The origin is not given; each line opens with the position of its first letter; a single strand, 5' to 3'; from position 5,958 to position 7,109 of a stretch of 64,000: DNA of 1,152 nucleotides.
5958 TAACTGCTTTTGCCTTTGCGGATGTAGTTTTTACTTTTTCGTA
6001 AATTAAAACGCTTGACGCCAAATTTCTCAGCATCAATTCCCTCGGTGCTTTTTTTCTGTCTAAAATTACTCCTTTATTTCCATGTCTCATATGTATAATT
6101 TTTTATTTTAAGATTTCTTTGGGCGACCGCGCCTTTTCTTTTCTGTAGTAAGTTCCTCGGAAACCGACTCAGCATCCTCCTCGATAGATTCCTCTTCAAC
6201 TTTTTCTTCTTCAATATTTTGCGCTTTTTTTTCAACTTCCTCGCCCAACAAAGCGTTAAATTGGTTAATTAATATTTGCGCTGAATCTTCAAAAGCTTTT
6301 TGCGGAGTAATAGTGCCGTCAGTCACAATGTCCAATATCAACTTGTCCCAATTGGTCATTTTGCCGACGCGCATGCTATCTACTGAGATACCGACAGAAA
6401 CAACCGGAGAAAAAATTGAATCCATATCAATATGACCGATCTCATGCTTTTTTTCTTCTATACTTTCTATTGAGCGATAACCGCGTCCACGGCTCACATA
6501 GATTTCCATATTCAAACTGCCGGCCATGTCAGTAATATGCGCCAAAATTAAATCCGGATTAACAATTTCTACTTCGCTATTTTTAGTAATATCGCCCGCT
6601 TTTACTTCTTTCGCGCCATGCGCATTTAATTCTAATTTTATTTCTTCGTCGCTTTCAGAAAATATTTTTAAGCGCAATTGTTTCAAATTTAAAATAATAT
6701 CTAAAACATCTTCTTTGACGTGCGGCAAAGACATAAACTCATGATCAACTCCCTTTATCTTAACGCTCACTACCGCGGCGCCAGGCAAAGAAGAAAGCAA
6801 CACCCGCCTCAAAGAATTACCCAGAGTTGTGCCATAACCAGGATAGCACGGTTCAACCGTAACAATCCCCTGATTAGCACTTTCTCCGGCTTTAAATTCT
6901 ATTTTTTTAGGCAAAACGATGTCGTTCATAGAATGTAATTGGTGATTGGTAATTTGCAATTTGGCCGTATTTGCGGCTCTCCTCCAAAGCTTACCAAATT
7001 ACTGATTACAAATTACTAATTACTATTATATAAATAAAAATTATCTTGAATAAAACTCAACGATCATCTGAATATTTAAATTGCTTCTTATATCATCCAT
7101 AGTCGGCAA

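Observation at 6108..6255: RpoA lacks the alpha-CTD and ends in an acidic linker plus a canonical AT-hook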

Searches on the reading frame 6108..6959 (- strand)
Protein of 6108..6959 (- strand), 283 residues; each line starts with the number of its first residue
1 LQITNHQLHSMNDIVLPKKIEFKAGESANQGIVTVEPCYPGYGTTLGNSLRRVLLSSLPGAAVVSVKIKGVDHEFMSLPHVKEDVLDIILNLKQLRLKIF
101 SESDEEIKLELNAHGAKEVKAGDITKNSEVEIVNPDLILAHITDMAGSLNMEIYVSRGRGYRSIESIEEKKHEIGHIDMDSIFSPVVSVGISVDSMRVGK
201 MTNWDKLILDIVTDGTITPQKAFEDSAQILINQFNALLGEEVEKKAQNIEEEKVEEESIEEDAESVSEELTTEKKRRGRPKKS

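Call 3: search_protein_families(library=pfam, proteins=[window:6108-6959:-], max_evalue=1)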
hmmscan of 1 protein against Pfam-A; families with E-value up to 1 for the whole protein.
window:6108-6959:- (283 aa): 4 families
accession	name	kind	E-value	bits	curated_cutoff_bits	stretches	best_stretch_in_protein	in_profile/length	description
PF01000.31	RNA_pol_A_bac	-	1.1e-30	106.7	33.9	1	66-184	1-119/119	RNA polymerase Rpb3/RpoA insert domain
PF01193.29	RNA_pol_L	-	2.6e-19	69.2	24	1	36-234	1-74/74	RNA polymerase Rpb3/Rpb11 dimerisation domain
PF13656.11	RNA_pol_L_2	-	0.00038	20.5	27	1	205-238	40-73/75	RNA polymerase Rpb3/Rpb11 dimerisation domain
PF15937.10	PrlF_antitoxin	-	0.1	13.2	32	1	198-250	19-71/99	prlF antitoxin for toxin YhaV_toxin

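Call 4: search_protein_families(library=ncbifam, proteins=[window:6108-6959:-], max_evalue=1)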
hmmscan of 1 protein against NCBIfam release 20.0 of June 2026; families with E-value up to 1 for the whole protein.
window:6108-6959:- (283 aa): 11 families
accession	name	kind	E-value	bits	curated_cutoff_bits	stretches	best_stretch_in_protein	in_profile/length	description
NF003519.0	PRK05182.2-5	equivalog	3e-83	279.4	277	1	11-263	1-253/320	DNA-directed RNA polymerase subunit alpha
TIGR02027.1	rpoA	equivalog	3.6e-77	259.5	227.8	1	31-263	2-234/298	DNA-directed RNA polymerase subunit alpha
NF003513.0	PRK05182.1-2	equivalog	6.4e-75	252.2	302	1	11-259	6-250/338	DNA-directed RNA polymerase subunit alpha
NF003516.0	PRK05182.2-2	equivalog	9.2e-72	241.9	353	1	26-259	16-247/315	DNA-directed RNA polymerase subunit alpha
NF003515.0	PRK05182.2-1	equivalog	1.7e-71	241.1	406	1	17-270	7-256/314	DNA-directed RNA polymerase subunit alpha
NF003514.0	PRK05182.1-4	equivalog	2.6e-65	220.3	434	1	33-262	21-247/338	DNA-directed RNA polymerase subunit alpha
NF003517.0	PRK05182.2-3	equivalog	3.7e-62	210.3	356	1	12-257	6-251/344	DNA-directed RNA polymerase subunit alpha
NF003518.0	PRK05182.2-4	equivalog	1.8e-61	208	523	1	21-261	9-253/312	DNA-directed RNA polymerase subunit alpha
NF001988.0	PRK00783.1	equivalog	7.8e-05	22.4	153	0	41-68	20-47/266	DNA-directed RNA polymerase subunit D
NF002233.0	PRK01146.1-1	equivalog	0.0034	17.3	79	1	167-228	17-74/92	DNA-directed RNA polymerase subunit L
NF002235.0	PRK01146.1-3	equivalog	0.0047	17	95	1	209-238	57-86/95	DNA-directed RNA polymerase subunit L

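Call 6: find_homologous_proteins(query=window:6108-6959:-, max_evalue=1e-10)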
Query window:6108-6959:- (283 aa): 7999 proteins with E <= 1e-10 among 8000 candidates; the best 120 are listed.
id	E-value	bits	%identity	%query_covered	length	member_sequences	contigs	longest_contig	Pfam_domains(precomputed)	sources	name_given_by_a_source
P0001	4.7e-169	578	100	96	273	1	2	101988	PF01000.32,PF01193.30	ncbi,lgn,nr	ncbi:MAG: DNA-directed RNA polymerase subunit alpha [Patescibacteria group bacterium]|nr:DNA-directe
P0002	1.1e-144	499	83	100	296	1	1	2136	PF01000.32,PF01193.30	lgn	-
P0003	2.8e-119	415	71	96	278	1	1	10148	PF01000.32,PF01193.30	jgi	jgi:DNA-directed RNA polymerase subunit alpha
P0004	7.5e-118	411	68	96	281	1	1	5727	PF01000.32,PF01193.30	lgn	-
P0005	1.2e-113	397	68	96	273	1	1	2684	PF01000.32,PF01193.30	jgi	jgi:DNA-directed RNA polymerase subunit alpha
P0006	2.7e-113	396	68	96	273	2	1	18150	PF01000.32,PF01193.30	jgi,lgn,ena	-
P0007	3.4e-113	395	74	82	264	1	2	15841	PF01000.32,PF01193.30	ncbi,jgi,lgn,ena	ncbi:MAG: DNA-directed RNA polymerase subunit alpha [Patescibacteria group bacterium]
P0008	2.7e-112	392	68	92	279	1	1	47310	PF01000.32,PF01193.30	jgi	-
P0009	3.2e-112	392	67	96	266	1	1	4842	PF01000.32,PF01193.30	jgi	jgi:DNA-directed RNA polymerase subunit alpha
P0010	5.9e-112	391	71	82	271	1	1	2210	PF01000.32,PF01193.30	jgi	-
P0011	2.1e-111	390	72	81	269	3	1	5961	PF01000.32,PF01193.30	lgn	-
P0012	5.5e-111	388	69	92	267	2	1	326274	PF01000.32,PF01193.30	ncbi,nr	ncbi:MAG: DNA-directed RNA polymerase subunit alpha [Patescibacteria group bacterium]|nr:DNA-directe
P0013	6.6e-111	388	66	96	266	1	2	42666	PF01000.32,PF01193.30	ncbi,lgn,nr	ncbi:MAG: DNA-directed RNA polymerase subunit alpha [Patescibacteria group bacterium]|nr:DNA-directe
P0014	9.9e-111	387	66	96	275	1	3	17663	PF01000.32,PF01193.30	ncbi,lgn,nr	ncbi:DNA-directed RNA polymerase subunit alpha [Candidatus Falkowbacteria bacterium]|nr:DNA-directed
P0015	1.8e-110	387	68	96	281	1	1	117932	PF01000.32,PF01193.30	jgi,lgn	jgi:DNA-directed RNA polymerase subunit alpha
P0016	1.9e-110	386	73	82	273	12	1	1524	PF01000.32,PF01193.30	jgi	-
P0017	1.9e-110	386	68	96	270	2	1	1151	PF01000.32,PF01193.30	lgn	-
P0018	2.0e-110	386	67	96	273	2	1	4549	PF01000.32,PF01193.30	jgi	jgi:DNA-directed RNA polymerase subunit alpha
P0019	2.2e-110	386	73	82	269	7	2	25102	PF01000.32,PF01193.30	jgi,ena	-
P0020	3.0e-110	386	65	96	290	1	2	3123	PF01000.32,PF01193.30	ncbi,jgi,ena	-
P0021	5.2e-110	385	74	82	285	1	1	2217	PF01000.32,PF01193.30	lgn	-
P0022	1.9e-109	383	66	96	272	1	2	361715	PF01000.32,PF01193.30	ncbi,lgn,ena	-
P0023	2.5e-109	383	68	96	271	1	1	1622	PF01000.32,PF01193.30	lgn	-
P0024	5.5e-109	382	69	81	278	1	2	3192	PF01000.32,PF01193.30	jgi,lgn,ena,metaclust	metaclust:\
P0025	1.5e-108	380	71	84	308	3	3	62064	PF01000.32,PF01193.30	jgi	-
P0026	2.2e-108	380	71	80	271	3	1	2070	PF01000.32,PF01193.30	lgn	-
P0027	2.2e-108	380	68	88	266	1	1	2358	PF01000.32,PF01193.30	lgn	-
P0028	2.8e-108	379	66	96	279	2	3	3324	PF01000.32,PF01193.30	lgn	-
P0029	4.3e-108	379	67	96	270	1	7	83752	PF01000.32,PF01193.30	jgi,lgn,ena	jgi:DNA-directed RNA polymerase subunit alpha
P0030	4.3e-108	379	72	83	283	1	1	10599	PF01000.32,PF01193.30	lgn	-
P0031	5.1e-108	378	73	82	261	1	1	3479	PF01000.32,PF01193.30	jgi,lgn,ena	-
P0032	7.2e-108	378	72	81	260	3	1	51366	PF01000.32,PF01193.30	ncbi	-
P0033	8.0e-108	378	72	81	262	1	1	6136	PF01000.32,PF01193.30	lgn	-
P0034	8.8e-108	378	65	96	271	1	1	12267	PF01000.32,PF01193.30,PF13656.12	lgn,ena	-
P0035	1.2e-107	377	66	96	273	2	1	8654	PF01000.32,PF01193.30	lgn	-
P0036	2.3e-107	376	67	82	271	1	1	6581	PF01000.32,PF01193.30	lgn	-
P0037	4.2e-107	375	68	90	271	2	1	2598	PF01000.32,PF01193.30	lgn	-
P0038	4.3e-107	375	73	81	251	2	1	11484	PF01000.32,PF01193.30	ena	-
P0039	4.6e-107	375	73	81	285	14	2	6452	PF01000.32,PF01193.30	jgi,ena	-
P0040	4.9e-107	375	63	96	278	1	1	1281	PF01000.32,PF01193.30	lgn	-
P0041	8.3e-107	375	71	81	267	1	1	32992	PF01000.32,PF01193.30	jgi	jgi:DNA-directed RNA polymerase subunit alpha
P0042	9.0e-107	374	66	95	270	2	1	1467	PF01000.32,PF01193.30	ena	-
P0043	1.2e-106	374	73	82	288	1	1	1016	PF01000.32,PF01193.30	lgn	-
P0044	1.4e-106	374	64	96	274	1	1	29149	PF01000.32,PF01193.30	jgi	-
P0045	1.9e-106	373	72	81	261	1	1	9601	PF01000.32,PF01193.30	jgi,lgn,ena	-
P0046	2.0e-106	373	64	96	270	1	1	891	PF01000.32,PF01193.30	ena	-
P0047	2.5e-106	373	63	96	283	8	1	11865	PF01000.32,PF01193.30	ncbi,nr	ncbi:DNA-directed RNA polymerase subunit alpha [Patescibacteria group bacterium]|nr:DNA-directed RNA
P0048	2.8e-106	373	74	80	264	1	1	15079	PF01000.32,PF01193.30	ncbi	-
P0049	3.1e-106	373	71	83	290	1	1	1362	PF01000.32,PF01193.30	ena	-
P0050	4.3e-106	372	66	96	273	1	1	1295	PF01000.32,PF01193.30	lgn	-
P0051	6.1e-106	372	71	81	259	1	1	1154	PF01000.32,PF01193.30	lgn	-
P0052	6.7e-106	372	65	95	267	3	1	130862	PF01000.32,PF01193.30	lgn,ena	-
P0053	7.5e-106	371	72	81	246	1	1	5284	PF01000.32,PF01193.30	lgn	-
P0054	8.6e-106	371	62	90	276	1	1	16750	PF01000.32,PF01193.30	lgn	-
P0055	8.6e-106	371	71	82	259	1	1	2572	PF01000.32,PF01193.30,PF13656.12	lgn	-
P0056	8.7e-106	371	72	81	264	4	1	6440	PF01000.32,PF01193.30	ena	-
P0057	8.8e-106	371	72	80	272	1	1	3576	PF01000.32,PF01193.30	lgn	-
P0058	9.8e-106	371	67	96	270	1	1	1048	PF01000.32,PF01193.30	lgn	-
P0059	1.3e-105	371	64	96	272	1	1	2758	PF01000.32,PF01193.30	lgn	-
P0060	1.4e-105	371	71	82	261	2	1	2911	PF01000.32,PF01193.30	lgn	-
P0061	1.5e-105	370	64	96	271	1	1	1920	PF01000.32,PF01193.30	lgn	-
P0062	1.7e-105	370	65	96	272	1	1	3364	PF01000.32,PF01193.30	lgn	-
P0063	2.4e-105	370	71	79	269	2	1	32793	PF01000.32,PF01193.30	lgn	-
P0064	2.5e-105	370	69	81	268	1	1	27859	PF01000.32,PF01193.30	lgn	-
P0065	3.2e-105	369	63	96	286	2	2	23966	PF01000.32,PF01193.30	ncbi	-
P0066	3.3e-105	369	72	82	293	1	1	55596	PF01000.32,PF01193.30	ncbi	-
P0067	4.1e-105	369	61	96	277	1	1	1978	PF01000.32,PF01193.30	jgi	jgi:DNA-directed RNA polymerase subunit alpha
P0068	6.2e-105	368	69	81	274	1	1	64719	PF01000.32,PF01193.30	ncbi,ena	-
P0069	7.2e-105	368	64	96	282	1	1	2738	PF01000.32,PF01193.30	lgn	-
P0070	8.0e-105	368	63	96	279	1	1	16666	PF01000.32,PF01193.30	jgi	-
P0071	1.1e-104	368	63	97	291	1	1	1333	PF01000.32,PF01193.30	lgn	-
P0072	1.1e-104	368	64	95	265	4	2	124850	PF01000.32,PF01193.30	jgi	-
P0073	1.6e-104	367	62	96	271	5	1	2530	PF01000.32,PF01193.30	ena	-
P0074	1.6e-104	367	62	96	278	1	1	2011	PF01000.32,PF01193.30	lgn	-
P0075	1.6e-104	367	72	82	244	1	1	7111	PF01000.32,PF01193.30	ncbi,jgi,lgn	-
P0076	1.8e-104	367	66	96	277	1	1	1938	PF01000.32,PF01193.30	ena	-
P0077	1.8e-104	367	69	82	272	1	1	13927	PF01000.32,PF01193.30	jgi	jgi:DNA-directed RNA polymerase subunit alpha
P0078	1.8e-104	367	62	96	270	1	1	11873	PF01000.32,PF01193.30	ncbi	-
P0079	1.9e-104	367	70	86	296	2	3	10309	PF01000.32,PF01193.30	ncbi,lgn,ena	-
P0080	2.2e-104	367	63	96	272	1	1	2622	PF01000.32,PF01193.30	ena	-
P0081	2.4e-104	366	73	81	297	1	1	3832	PF01000.32,PF01193.30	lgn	-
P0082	2.5e-104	366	65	96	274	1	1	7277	PF01000.32,PF01193.30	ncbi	ncbi:MAG: DNA-directed RNA polymerase subunit alpha [Patescibacteria group bacterium]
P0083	2.7e-104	366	71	81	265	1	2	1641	PF01000.32,PF01193.30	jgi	-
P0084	3.0e-104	366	64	94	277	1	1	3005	PF01000.32,PF01193.30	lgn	-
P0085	3.0e-104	366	67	80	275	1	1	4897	PF01000.32,PF01193.30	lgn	-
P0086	3.6e-104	366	62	96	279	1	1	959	PF01000.32,PF01193.30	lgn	-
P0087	3.9e-104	366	63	96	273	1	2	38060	PF01000.32,PF01193.30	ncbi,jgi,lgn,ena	ncbi:MAG: DNA-directed RNA polymerase subunit alpha [Patescibacteria group bacterium]|jgi:DNA-direct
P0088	4.5e-104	366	65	96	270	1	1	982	PF01000.32,PF01193.30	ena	-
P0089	4.9e-104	365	62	96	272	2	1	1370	PF01000.32,PF01193.30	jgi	-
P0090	5.9e-104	365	63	96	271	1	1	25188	PF01000.32,PF01193.30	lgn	-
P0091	6.1e-104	365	64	96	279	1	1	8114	PF01000.32,PF01193.30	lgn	-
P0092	6.8e-104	365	62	96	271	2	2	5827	PF01000.32,PF01193.30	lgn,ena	-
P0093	7.2e-104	365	64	96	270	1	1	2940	PF01000.32,PF01193.30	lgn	-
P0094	7.4e-104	365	64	94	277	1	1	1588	PF01000.32,PF01193.30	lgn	-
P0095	8.3e-104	365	60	96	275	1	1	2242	PF01000.32,PF01193.30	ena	-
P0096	8.4e-104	365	68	87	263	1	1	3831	PF01000.32,PF01193.30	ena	-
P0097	8.6e-104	365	63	96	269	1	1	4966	PF01000.32,PF01193.30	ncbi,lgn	-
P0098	8.7e-104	365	63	92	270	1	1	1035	PF01000.32,PF01193.30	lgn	-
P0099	9.2e-104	365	68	81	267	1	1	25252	PF01000.32,PF01193.30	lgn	-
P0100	1.0e-103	364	70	80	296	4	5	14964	PF01000.32,PF01193.30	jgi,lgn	jgi:DNA-directed RNA polymerase subunit alpha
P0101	1.3e-103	364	69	81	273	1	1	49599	PF01000.32,PF01193.30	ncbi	ncbi:MAG: DNA-directed RNA polymerase subunit alpha [Candidatus Falkowbacteria bacterium]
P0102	1.4e-103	364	61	92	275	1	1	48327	PF01000.32,PF01193.30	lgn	-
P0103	1.4e-103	364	64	94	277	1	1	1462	PF01000.32,PF01193.30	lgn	-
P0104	1.4e-103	364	69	81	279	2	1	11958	PF01000.32,PF01193.30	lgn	-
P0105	1.5e-103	364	62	96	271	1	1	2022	PF01000.32,PF01193.30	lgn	-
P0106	2.0e-103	363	62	96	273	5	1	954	PF01000.32,PF01193.30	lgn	-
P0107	2.0e-103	363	69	81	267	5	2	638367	PF01000.32,PF01193.30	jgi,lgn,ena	jgi:DNA-directed RNA polymerase subunit alpha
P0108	2.1e-103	363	70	81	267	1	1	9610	PF01000.32,PF01193.30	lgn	-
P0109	2.2e-103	363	63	96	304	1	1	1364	PF01000.32,PF01193.30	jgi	jgi:DNA-directed RNA polymerase subunit alpha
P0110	2.3e-103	363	71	81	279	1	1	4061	PF01000.32,PF01193.30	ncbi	-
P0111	2.7e-103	363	64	96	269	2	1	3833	PF01000.32,PF01193.30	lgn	-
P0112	3.0e-103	363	62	96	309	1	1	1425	PF01000.32,PF01193.30,PF13656.12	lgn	-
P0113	3.0e-103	363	68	85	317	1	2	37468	PF01000.32,PF01193.30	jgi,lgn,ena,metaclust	metaclust:\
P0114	3.2e-103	363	63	96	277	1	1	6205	PF01000.32,PF01193.30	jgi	jgi:DNA-directed RNA polymerase subunit alpha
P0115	3.2e-103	363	72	81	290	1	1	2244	PF01000.32,PF01193.30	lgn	-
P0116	3.6e-103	363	69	82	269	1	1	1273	PF01000.32,PF01193.30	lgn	-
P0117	3.9e-103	362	63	96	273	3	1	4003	PF01000.32,PF01193.30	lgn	-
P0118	3.9e-103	362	64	96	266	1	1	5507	PF01000.32,PF01193.30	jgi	-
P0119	4.0e-103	362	64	95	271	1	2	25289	PF01000.32,PF01193.30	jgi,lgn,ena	-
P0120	4.1e-103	362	71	81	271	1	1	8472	PF01000.32,PF01193.30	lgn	-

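Call 18: search_protein_representatives(protein=window:6108-6929:-)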
Query: 273 residues. Proteins with E-value up to 0.001 (for the whole library): 8779; up to 1e-10: 5310; up to 1e-30: 1097. The best 150 are listed.
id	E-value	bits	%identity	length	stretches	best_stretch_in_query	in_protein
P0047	6.7e-107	373.0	69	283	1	2-272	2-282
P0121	9.4e-91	320.1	41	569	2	17-260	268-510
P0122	8.8e-83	294.0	45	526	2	16-225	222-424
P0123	1.4e-71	257.2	50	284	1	1-266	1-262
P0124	6.8e-70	251.7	45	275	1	1-272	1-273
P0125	5.5e-69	248.8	49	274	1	18-267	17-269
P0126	5.9e-69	248.7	50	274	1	4-272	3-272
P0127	3.4e-68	246.2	49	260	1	1-259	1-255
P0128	1.0e-66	241.4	47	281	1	2-259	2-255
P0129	2.8e-66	239.9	48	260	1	3-251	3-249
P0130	2.7e-65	236.7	63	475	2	68-242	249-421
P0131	8.5e-65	235.1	47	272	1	5-272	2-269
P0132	1.8e-64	234.0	50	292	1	2-272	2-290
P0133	2.7e-64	233.4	50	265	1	2-257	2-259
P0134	3.3e-64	233.1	52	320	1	16-252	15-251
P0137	1.3e-63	231.2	46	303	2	3-258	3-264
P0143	2.0e-61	224.0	47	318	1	3-265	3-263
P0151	5.4e-59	216.0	41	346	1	1-260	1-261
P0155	3.0e-58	213.6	47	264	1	2-267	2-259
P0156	5.4e-58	212.8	43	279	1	15-267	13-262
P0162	1.5e-56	208.0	46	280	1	9-269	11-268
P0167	1.5e-55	204.8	43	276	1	16-264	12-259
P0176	4.0e-55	203.4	45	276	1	21-262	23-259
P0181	3.7e-54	200.2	43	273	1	5-260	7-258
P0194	3.7e-52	193.7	41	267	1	13-265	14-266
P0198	4.7e-52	193.3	43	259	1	13-260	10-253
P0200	6.1e-52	192.9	44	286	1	19-270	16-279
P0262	1.4e-48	182.0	42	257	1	17-265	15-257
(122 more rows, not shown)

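Call 25: find_related_loci(query=window:6108-6929:-, collection=genome_contigs, flank=3000)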
Query window:6108-6929:- (273 aa) in genome_contigs; peptide patterns used: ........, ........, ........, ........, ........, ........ (x = any residue, [..] = any of these).
600 stretches matched a pattern (row limit reached: there are more); 199 encode a relative of the query (tblastn E <= 1e-3); the best 80 are kept; 80 distinct loci.
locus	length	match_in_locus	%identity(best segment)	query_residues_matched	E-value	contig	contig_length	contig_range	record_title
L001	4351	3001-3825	66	1-273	8e-121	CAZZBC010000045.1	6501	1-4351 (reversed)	MAG TPA_asm: uncultured Gammaproteobacteria bacterium isolate binchicken_co232_117 genome assembly, contig: NODE_22297_l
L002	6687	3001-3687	74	1-231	2e-116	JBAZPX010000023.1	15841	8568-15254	MAG: Patescibacteria group bacterium isolate SO_2017_SWC_4 scaffold_3181_c1_LP-4_2017, whole genome shotgun sequence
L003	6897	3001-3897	63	1-273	2e-112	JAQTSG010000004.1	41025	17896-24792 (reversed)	MAG: Patescibacteria group bacterium isolate STB_181 NODE_1983_length_41025_cov_3.764316_Sandtown_B, whole genome shotgu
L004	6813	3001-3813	66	1-272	3e-112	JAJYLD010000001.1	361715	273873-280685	MAG: bacterium isolate DBS2-1.bin63 NODE_14_length_361715_cov_4.255465, whole genome shotgun sequence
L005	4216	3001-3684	73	1-230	4e-112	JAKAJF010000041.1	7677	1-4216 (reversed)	MAG: bacterium isolate WY3.bin75 NODE_18602_length_7677_cov_1.040265, whole genome shotgun sequence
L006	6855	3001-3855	58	1-272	2e-106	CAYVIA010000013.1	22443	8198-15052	MAG TPA_asm: uncultured Gammaproteobacteria bacterium isolate binchicken_co129_792 genome assembly, contig: NODE_6449_le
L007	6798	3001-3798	62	1-273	2e-106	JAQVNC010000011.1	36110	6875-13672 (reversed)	MAG: Patescibacteria group bacterium isolate STF1_148 NODE_2391_length_36110_cov_6.003780_Sandtown_F1, whole genome shot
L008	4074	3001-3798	63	1-272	1e-106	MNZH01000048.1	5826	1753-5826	MAG: Parcubacteria group bacterium CG2_30_45_37 cg2_3.0_scaffold_23719_c, whole genome shotgun sequence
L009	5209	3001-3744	64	1-256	7e-106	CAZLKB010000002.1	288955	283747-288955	MAG TPA_asm: uncultured Gammaproteobacteria bacterium isolate binchicken_co115_145 genome assembly, contig: NODE_37_leng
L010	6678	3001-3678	67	1-228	6e-106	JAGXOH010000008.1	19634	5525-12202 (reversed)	Candidatus Falkowbacteria bacterium LH_S3 NODE_8_length_19634_cov_19.011747, whole genome shotgun sequence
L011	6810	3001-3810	62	1-270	2e-105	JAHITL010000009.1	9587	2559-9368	MAG: Patescibacteria group bacterium isolate MM_PC_MetaG.mb.212 MM_PC_MetaG.mb.212_k141_42745, whole genome shotgun sequ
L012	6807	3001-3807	60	1-273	5e-105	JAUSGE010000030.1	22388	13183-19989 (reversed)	MAG: bacterium isolate E14_metabat.bin.105 E14_k141_135767, whole genome shotgun sequence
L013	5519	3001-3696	68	1-231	1e-104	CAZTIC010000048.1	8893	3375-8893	MAG TPA_asm: uncultured Gammaproteobacteria bacterium isolate SRP191223_co1_14 genome assembly, contig: NODE_9689_length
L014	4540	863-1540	68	1-228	1e-104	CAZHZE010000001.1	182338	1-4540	MAG TPA_asm: uncultured Gammaproteobacteria bacterium isolate SRP263991_co7_529 genome assembly, contig: NODE_22_length_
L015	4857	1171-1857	67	1-231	9e-104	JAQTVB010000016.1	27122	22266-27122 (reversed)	MAG: Patescibacteria group bacterium isolate STB_78 NODE_3786_length_27122_cov_4.124838_Sandtown_B, whole genome shotgun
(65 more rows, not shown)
